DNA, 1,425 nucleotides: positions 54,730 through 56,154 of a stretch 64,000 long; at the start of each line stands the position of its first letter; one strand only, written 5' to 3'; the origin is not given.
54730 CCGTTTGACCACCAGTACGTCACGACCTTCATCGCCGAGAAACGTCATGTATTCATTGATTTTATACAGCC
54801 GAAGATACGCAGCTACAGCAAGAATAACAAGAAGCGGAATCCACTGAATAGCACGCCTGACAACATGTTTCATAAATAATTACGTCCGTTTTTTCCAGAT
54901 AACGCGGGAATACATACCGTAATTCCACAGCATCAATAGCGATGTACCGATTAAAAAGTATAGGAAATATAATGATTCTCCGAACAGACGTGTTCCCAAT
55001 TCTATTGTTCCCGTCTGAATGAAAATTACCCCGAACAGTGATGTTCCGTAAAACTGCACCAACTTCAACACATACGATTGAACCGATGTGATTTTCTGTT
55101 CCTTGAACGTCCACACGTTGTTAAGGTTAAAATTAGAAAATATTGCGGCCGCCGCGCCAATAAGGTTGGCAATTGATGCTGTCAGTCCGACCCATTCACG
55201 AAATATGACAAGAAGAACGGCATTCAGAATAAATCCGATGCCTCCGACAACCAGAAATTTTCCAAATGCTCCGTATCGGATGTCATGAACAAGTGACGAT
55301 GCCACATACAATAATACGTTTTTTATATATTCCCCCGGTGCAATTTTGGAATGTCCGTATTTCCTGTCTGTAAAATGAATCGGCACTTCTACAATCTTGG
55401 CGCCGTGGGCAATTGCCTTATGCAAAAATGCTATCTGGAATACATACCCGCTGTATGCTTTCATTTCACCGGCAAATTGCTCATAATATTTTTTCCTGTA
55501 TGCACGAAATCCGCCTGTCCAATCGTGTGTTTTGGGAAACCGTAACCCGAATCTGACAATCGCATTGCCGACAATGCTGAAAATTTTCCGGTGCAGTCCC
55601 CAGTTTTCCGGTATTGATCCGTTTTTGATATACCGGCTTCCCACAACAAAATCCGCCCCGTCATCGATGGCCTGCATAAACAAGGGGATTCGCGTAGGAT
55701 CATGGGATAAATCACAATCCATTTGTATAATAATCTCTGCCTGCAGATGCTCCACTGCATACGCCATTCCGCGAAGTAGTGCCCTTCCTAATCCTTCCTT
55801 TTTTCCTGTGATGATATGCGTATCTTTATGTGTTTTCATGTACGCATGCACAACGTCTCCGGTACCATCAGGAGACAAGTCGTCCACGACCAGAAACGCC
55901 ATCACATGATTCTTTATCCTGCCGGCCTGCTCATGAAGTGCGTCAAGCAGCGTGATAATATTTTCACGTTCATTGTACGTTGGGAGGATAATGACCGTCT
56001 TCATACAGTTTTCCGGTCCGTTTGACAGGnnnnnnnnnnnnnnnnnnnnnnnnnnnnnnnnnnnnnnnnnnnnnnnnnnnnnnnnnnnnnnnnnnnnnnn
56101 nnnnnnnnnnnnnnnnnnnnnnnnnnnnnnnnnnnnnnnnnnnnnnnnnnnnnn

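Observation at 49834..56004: Two complete Gtr-like three-component modules in series, one with a Dpm1-GtrA gene fusion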

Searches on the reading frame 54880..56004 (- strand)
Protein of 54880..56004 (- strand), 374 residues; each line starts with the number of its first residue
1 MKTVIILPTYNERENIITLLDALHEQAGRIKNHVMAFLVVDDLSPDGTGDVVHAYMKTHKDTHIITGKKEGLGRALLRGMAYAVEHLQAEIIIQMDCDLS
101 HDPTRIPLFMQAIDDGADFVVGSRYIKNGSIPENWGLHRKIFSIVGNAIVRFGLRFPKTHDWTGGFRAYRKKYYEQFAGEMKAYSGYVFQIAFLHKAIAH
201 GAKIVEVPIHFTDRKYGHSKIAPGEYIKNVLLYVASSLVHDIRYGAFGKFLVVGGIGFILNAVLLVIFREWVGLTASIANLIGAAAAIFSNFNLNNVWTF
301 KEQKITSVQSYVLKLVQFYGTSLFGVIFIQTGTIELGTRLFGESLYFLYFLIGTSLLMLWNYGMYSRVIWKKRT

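Call 6: search_protein_families(library=pfam, proteins=[window:54880-56004:-], max_evalue=0.01)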
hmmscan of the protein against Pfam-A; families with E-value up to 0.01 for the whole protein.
window:54880-56004:- (374 aa): 2 families
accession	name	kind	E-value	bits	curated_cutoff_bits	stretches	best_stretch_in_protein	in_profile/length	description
PF00535.33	Glycos_transf_2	-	4.1e-26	92.3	23.3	1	5-176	2-166/168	Glycosyl transferase family 2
PF04138.20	GtrA_DPMS_TM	-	2.9e-14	53.7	26.1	1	249-370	1-117/117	GtrA/DPMS, transmembrane domain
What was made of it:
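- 54880..56004 (-): GT2 polyprenyl-phosphate sugar synthase fused to a C-terminal 4-TM GtrA/DPMS-type domain (374 aa). Pfam gives PF00535 at 4e-26 and PF04138 at 3e-14 (call 6).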

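Call 8: search_protein_families(library=ncbifam, proteins=[window:54880-56004:-], max_evalue=0.01)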
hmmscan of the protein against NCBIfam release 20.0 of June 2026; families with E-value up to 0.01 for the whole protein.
window:54880-56004:- (374 aa): 13 families
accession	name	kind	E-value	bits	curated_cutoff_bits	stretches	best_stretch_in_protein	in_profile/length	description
NF041391.1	DPhHxTase_Halo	equivalog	2.9e-15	55.8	375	1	9-223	3-194/213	dolichyl-phosphate hexose transferase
TIGR04182.1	glyco_TIGR04182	equivalog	7.6e-15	55.1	325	1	4-272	3-250/293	S-layer glycoprotein N-glycosyltransferase AglJ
NF007986.1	PRK10714.1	equivalog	8.6e-15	54.5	529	1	2-275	7-262/316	undecaprenyl-phosphate 4-deoxy-4-formamido-L-arabinose transferase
NF047588.1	GlcsyltransPgfSStrep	equivalog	1.7e-12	47.2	500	1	1-177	1-167/308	glycosyltransferase PgfS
NF058614.1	PPMAGASynPpgS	equivalog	2.5e-08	33.6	370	1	4-221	3-206/226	polyprenyl-phospho-N-acetylgalactosaminyl synthase PpgS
NF041875.1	EPS_EpsD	equivalog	1.3e-07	31.4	370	1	5-121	3-112/325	exopolysaccharide biosynthesis glycosyltransferase EpsD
NF038302.1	EPS_HpsE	equivalog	1.3e-07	30.9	300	1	4-98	4-96/307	hormogonium polysaccharide biosynthesis glycosyltransferase HpsE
NF045692.1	OglycostaseCruG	equivalog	7.1e-07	28.5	600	1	4-120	44-160/386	2'-O-glycosyltransferase CruG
NF007482.0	PRK10073.1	equivalog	1.1e-05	24.6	423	1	4-84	9-85/334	glycosyltransferase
TIGR04283.1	glyco_like_mftF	equivalog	1.3e-05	24.9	182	1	5-84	3-72/221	TIGR04283 family arsenosugar biosynthesis glycosyltransferase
TIGR03937.1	PgaC_IcaA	equivalog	1.3e-05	24.4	422.3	1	4-115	48-152/407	poly-beta-1,6-N-acetyl-D-glucosamine synthase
TIGR03469.1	HpnB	hypoth_equivalog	2.5e-05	23.5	379.25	1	4-112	47-159/386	hopene-associated glycosyltransferase HpnB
NF047683.1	TeichurnBiosyTuaG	equivalog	8.3e-05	22.3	400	1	4-103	9-101/252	teichuronic acid biosynthesis protein TuaG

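Call 9: search_solved_structures(query=window:54880-56004:-, max_evalue=0.001, show_alignments=1)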
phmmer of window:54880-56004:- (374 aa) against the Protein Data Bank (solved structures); distinct sequences matched with E-value up to 0.001: 6.
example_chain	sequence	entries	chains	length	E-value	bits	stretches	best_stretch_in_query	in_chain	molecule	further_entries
5mlz_A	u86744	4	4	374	1.1e-35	126.6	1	1-327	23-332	Dolichol monophosphate mannose synthase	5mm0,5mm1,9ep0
9bhc_C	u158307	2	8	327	1.2e-12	50.8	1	2-274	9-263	Undecaprenyl-phosphate 4-deoxy-4-formamido-L-arabinose transferase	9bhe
9hwj_A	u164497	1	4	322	1.7e-12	50.4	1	2-274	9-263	Undecaprenyl-phosphate 4-deoxy-4-formamido-L-arabinose transferase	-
8vxh_A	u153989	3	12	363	1.8e-12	50.3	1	2-274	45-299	Undecaprenyl-phosphate 4-deoxy-4-formamido-L-arabinose transferase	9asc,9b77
6yv7_B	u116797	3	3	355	2.2e-06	30.2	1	3-106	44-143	Glycosyl transferase, family 2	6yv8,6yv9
6yv7_A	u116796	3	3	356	2.2e-06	30.2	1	3-106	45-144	Glycosyl transferase, family 2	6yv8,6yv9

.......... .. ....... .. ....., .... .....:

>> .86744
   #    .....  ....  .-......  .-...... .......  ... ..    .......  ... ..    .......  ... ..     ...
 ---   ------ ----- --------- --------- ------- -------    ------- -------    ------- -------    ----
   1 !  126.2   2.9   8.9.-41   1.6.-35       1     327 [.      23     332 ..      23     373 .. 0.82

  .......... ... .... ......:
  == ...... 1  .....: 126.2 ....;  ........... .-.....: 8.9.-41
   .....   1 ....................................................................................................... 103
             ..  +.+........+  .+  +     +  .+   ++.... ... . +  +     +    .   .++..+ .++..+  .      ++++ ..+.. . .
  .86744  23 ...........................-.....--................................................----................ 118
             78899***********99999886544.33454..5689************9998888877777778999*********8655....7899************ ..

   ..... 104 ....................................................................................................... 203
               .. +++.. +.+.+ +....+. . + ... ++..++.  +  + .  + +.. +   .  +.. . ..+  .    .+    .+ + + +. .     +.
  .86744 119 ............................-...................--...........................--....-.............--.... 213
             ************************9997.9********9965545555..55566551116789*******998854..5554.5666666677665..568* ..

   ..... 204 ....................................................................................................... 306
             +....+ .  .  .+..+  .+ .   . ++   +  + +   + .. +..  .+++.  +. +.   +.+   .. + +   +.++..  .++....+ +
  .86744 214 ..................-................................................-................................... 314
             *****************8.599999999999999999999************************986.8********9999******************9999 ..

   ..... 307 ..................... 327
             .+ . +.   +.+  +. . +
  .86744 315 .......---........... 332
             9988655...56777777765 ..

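Call 49: find_homologous_proteins(query=window:54880-56004:-, max_evalue=0.00001)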
Query window:54880-56004:- (374 aa): 5646 proteins with E <= 0.00001 among 8000 candidates; the best 120 are listed.
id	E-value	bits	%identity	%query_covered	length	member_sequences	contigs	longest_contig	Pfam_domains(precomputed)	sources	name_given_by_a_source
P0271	2.0e-225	766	88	100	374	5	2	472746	PF04138.21,PF00535.33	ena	-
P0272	1.5e-220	750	87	100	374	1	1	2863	PF04138.21,PF00535.33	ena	-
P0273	8.4e-220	747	87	100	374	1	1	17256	PF04138.21,PF00535.33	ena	-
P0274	9.7e-220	747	87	100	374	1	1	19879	PF04138.21,PF00535.33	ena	-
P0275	5.3e-219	745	86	100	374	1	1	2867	PF04138.21,PF00535.33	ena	-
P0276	1.4e-217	740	86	100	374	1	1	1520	PF04138.21,PF00535.33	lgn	-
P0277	7.6e-217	738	85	100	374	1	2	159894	PF04138.21,PF00535.33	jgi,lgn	-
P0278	2.1e-216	736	86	100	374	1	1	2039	PF04138.21,PF00535.33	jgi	-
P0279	1.3e-214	730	86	100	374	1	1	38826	PF04138.21,PF00535.33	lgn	-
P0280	6.7e-212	721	83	100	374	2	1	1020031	PF04138.21,PF00535.33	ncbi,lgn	ncbi:MAG: glycosyltransferase family 2 protein [Microgenomates group bacterium]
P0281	1.5e-205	701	82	100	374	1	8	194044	PF04138.21,PF00535.33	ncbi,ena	-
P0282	5.3e-205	699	81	100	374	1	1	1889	PF04138.21,PF00535.33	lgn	-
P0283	1.1e-204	698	80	100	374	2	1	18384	PF04138.21,PF00535.33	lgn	-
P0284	3.0e-204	696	80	100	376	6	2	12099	PF04138.21,PF00535.33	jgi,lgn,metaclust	metaclust:\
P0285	4.5e-204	696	80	100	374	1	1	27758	PF04138.21,PF00535.33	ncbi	ncbi:MAG: glycosyltransferase [Candidatus Gottesmanbacteria bacterium]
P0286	2.4e-201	687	78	100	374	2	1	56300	PF04138.21,PF00535.33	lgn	-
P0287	4.5e-196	669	75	100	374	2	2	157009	PF04138.21,PF00535.33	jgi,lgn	-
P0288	6.5e-192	656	76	100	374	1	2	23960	PF04138.21,PF00535.33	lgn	-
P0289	3.3e-191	653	76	100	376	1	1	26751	PF04138.21,PF00535.33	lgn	-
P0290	1.6e-188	644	74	100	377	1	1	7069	PF04138.21,PF00535.33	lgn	-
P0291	1.3e-186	638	74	100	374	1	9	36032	PF04138.21,PF00535.33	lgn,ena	-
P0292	1.9e-182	625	72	100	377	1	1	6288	PF04138.21,PF00535.33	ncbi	-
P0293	1.4e-180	618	71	100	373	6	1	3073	PF04138.21,PF00535.33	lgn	-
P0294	6.0e-179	613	70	100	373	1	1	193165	PF04138.21,PF00535.33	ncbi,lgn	-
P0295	4.0e-177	607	72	99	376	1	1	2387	PF04138.21,PF00535.33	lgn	-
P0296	6.9e-176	603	71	100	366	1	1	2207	PF04138.21,PF00535.33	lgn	-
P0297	1.5e-175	602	70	100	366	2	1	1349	PF04138.21,PF00535.33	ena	-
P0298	1.1e-174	599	71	100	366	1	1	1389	PF04138.21,PF00535.33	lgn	-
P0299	3.8e-174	597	69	100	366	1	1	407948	PF04138.21,PF00535.33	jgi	jgi:dolichol-phosphate mannosyltransferase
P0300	4.0e-174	597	69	100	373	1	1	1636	PF04138.21,PF00535.33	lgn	-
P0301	7.4e-173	593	69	100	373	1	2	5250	PF04138.21,PF00535.33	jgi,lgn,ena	-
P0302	1.3e-172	592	67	100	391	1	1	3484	PF04138.21,PF00535.33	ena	-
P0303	1.3e-172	592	70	100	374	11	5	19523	PF04138.21,PF00535.33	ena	-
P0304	2.1e-172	591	71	99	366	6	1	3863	PF04138.21,PF00535.33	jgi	jgi:dolichol-phosphate mannosyltransferase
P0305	8.0e-170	583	69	100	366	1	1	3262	PF04138.21,PF00535.33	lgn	-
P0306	4.4e-168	577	66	100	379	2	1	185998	PF04138.21,PF00535.33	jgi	-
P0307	2.4e-165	568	66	99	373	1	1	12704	PF04138.21,PF00535.33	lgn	-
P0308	5.6e-164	564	66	100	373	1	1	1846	PF13641.13,PF04138.21,PF00535.33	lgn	-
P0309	2.3e-163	562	65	99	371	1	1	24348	PF04138.21,PF00535.33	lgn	-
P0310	5.1e-163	561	65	99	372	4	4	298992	PF04138.21,PF00535.33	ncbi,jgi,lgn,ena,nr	ncbi:MAG TPA: glycosyltransferase [Patescibacteria group bacterium]|nr:glycosyltransferase [Patescib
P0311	1.4e-162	559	66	99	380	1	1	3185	PF04138.21,PF00535.33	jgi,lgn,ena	-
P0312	2.0e-162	559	64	100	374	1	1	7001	PF04138.21,PF00535.33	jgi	jgi:dolichol-phosphate mannosyltransferase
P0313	1.6e-161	556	65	100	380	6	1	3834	PF04138.21,PF00535.33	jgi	-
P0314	1.7e-161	556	65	99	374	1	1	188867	PF04138.21,PF00535.33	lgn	-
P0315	1.0e-160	553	65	100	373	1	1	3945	PF04138.21,PF00535.33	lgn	-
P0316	3.5e-160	551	65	100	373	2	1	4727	PF04138.21,PF00535.33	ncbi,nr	ncbi:MAG: glycosyltransferase family 2 protein [Candidatus Gottesmanbacteria bacterium]|nr:glycosylt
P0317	3.8e-160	551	65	99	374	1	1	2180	PF04138.21,PF00535.33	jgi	jgi:dolichol-phosphate mannosyltransferase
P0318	4.9e-160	551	66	99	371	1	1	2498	PF04138.21,PF00535.33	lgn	-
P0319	5.8e-160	551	64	99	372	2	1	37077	PF04138.21,PF00535.33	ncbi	-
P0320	6.0e-160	550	63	99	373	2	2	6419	PF04138.21,PF00535.33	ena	-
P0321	9.9e-160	550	64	99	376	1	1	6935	PF04138.21,PF00535.33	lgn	-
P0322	3.6e-159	548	66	99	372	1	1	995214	PF04138.21,PF00535.33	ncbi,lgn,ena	-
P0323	3.8e-159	548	65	100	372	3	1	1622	PF04138.21,PF00535.33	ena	-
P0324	5.7e-159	547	64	99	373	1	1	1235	PF04138.21,PF00535.33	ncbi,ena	ncbi:MAG: glycosyltransferase family 2 protein [Patescibacteria group bacterium]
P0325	7.7e-159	547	66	99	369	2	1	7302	PF04138.21,PF00535.33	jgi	-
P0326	1.5e-158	546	64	100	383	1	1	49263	PF04138.21,PF00535.33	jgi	jgi:dolichol-phosphate mannosyltransferase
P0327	1.9e-158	546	65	99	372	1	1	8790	PF04138.21,PF00535.33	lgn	-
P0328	2.4e-158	545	65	99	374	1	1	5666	PF04138.21,PF00535.33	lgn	-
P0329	3.0e-158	545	63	100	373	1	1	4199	PF04138.21,PF00535.33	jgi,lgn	jgi:dolichol-phosphate mannosyltransferase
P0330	5.0e-158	544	64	100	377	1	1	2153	PF04138.21,PF00535.33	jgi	jgi:dolichol-phosphate mannosyltransferase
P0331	1.1e-157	543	65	99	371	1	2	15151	PF04138.21,PF00535.33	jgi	jgi:dolichol-phosphate mannosyltransferase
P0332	1.6e-157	542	63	100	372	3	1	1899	PF04138.21,PF00535.33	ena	-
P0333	4.9e-157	541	63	99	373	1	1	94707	PF13641.13,PF04138.21,PF00535.33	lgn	-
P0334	6.0e-157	541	64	100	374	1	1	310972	PF04138.21,PF00535.33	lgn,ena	-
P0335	6.7e-157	540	65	99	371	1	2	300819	PF04138.21,PF00535.33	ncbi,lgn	-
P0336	1.3e-156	540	62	100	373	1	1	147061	PF04138.21,PF00535.33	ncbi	-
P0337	1.6e-156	539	64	100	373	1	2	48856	PF04138.21,PF00535.33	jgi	jgi:dolichol-phosphate mannosyltransferase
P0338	1.7e-156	539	64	100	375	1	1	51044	PF04138.21,PF00535.33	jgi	jgi:dolichol-phosphate mannosyltransferase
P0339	2.1e-156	539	64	100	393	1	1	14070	PF04138.21,PF00535.33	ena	-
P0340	4.7e-156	538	64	100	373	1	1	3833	PF13641.13,PF04138.21,PF00535.33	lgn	-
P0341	4.8e-156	538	64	100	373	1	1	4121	PF04138.21,PF00535.33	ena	-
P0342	6.2e-156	537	64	100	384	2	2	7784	PF04138.21,PF00535.33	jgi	jgi:dolichol-phosphate mannosyltransferase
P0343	1.1e-155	536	65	99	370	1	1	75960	PF04138.21,PF00535.33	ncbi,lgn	-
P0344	1.1e-155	536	64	99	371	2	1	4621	PF04138.21,PF00535.33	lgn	-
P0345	1.1e-155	536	65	100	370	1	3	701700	PF04138.21,PF00535.33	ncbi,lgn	-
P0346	1.3e-155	536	63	99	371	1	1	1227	PF04138.21,PF00535.33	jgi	-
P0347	1.5e-155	536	64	99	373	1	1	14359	PF13641.13,PF04138.21,PF00535.33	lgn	-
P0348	1.5e-155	536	63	99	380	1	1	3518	PF04138.21,PF00535.33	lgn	-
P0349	1.8e-155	536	63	100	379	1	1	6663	PF04138.21,PF00535.33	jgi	-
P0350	2.3e-155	535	63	99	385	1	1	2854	PF13641.13,PF04138.21,PF00535.33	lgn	-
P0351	3.5e-155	535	62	99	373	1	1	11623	PF04138.21,PF00535.33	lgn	-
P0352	3.5e-155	535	63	100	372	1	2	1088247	PF04138.21,PF00535.33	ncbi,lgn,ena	-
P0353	4.1e-155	535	64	100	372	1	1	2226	PF04138.21,PF00535.33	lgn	-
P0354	4.6e-155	534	63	99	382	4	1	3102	PF04138.21,PF00535.33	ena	-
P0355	5.3e-155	534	63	100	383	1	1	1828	PF04138.21,PF00535.33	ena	-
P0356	2.3e-154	532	64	100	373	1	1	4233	PF13641.13,PF04138.21,PF00535.33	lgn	-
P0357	4.1e-154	531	64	99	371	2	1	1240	PF04138.21,PF00535.33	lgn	-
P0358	4.2e-154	531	63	99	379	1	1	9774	PF04138.21,PF00535.33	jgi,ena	-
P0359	5.8e-154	531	62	100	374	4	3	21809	PF04138.21,PF00535.33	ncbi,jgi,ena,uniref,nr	ncbi:MAG: Dolichyl-phosphate beta-D-mannosyltransferase [Candidatus Gottesmanbacteria bacterium GW20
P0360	6.0e-154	531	64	99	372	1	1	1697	PF04138.21,PF00535.33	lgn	-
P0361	6.0e-154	531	62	100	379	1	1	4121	PF04138.21,PF00535.33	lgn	-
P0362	6.5e-154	531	64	99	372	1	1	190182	PF04138.21,PF00535.33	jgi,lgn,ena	-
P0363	7.4e-154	530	63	99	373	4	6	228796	PF04138.21,PF00535.33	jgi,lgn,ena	jgi:dolichol-phosphate mannosyltransferase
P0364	1.1e-153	530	62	99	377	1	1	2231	PF04138.21,PF00535.33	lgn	-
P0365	1.8e-153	529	63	100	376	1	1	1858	PF04138.21,PF00535.33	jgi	jgi:dolichol-phosphate mannosyltransferase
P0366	2.0e-153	529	64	99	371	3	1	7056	PF04138.21,PF00535.33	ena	-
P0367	3.3e-153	528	64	99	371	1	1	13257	PF04138.21,PF00535.33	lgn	-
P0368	4.0e-153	528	64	100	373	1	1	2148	PF04138.21,PF00535.33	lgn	-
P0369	5.1e-153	528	62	99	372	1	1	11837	PF04138.21,PF00535.33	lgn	-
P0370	5.9e-153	527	64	99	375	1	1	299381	PF04138.21,PF00535.33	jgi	jgi:dolichol-phosphate mannosyltransferase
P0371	8.6e-153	527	63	100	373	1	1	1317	PF04138.21,PF00535.33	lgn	-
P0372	3.2e-152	525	63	100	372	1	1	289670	PF04138.21,PF00535.33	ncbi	-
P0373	4.7e-152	525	62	100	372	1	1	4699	PF04138.21,PF00535.33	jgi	jgi:dolichol-phosphate mannosyltransferase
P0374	5.2e-152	524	62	99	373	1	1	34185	PF04138.21,PF00535.33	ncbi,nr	ncbi:glycosyltransferase [Candidatus Gottesmanbacteria bacterium]|nr:glycosyltransferase [Candidatus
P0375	1.9e-151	523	62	100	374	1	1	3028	PF04138.21,PF00535.33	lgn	-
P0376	3.3e-151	522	64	99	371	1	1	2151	PF04138.21,PF00535.33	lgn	-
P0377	4.7e-151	521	63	100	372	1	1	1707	PF04138.21,PF00535.33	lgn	-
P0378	4.7e-151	521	62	99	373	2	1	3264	PF04138.21,PF00535.33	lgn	-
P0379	5.5e-151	521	61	100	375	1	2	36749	PF04138.21,PF00535.33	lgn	-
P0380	6.3e-151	521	61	100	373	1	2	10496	PF04138.21,PF00535.33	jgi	jgi:dolichol-phosphate mannosyltransferase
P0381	1.2e-150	520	63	100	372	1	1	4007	PF04138.21,PF00535.33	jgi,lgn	-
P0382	1.3e-150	520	63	99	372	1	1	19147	PF04138.21,PF00535.33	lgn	-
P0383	2.1e-150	519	62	100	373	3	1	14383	PF04138.21,PF00535.33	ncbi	-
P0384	2.7e-150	519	60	99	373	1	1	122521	PF13641.13,PF04138.21,PF00535.33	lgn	-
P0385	2.9e-150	519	62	100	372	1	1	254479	PF04138.21,PF00535.33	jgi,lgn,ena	-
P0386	2.9e-150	519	61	100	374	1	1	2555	PF04138.21,PF00535.33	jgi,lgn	jgi:dolichol-phosphate mannosyltransferase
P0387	7.0e-150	517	61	100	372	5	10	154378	PF04138.21,PF00535.33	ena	-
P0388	1.0e-149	517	62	100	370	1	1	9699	PF04138.21,PF00535.33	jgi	-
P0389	1.1e-149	517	62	99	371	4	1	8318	PF04138.21,PF00535.33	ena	-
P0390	2.3e-149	516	63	99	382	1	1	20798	PF04138.21,PF00535.33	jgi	jgi:dolichol-phosphate mannosyltransferase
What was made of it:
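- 54880..56004 (-): All 120 best homologues keep both domains (call 49).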

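Call 51: search_solved_structures(query=A2, max_evalue=1e-10, show_alignments=1)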
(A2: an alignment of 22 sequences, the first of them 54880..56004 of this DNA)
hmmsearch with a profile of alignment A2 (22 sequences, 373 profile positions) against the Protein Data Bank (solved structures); distinct sequences matched with E-value up to 1e-10: 4.
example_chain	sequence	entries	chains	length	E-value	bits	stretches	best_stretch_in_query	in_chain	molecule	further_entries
5mlz_A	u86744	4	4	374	5e-51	177.3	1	1-371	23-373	Dolichol monophosphate mannose synthase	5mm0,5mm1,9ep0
9hwj_A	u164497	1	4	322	6.4e-20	74.9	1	2-272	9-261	Undecaprenyl-phosphate 4-deoxy-4-formamido-L-arabinose transferase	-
9bhc_C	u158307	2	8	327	9e-18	67.9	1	2-272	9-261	Undecaprenyl-phosphate 4-deoxy-4-formamido-L-arabinose transferase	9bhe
8vxh_A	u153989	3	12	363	1.3e-17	67.4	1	2-272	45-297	Undecaprenyl-phosphate 4-deoxy-4-formamido-L-arabinose transferase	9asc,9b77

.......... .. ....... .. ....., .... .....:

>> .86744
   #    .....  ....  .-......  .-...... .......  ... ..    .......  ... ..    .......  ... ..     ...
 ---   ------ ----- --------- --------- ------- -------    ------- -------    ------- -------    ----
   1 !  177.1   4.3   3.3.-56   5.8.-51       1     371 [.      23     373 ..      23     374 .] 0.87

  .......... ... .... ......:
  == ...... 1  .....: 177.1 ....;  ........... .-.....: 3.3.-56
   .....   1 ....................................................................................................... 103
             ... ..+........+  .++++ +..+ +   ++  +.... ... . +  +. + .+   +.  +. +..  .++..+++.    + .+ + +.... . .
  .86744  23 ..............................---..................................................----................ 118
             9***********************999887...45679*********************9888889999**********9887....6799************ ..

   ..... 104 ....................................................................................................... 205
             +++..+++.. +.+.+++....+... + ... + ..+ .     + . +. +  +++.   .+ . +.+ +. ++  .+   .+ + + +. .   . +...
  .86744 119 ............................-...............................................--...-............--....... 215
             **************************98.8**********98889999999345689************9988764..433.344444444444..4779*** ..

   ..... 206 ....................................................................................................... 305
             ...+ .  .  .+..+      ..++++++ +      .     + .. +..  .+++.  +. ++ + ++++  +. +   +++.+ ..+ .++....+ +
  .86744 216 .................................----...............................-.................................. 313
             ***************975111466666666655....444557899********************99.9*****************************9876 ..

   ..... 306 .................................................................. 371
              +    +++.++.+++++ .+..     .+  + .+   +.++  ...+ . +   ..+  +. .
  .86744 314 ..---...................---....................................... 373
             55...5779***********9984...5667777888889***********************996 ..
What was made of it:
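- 54880..56004 (-): PfDPMS 5mlz matches at 1e-35 with the single sequence and 5e-51 full length with the profile (calls 9, 51).
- Closest known: Type-III dolichyl-phosphate mannose synthase of Pyrococcus furiosus. Same: The profile alignment is full length at E 5e-51 (call 51).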
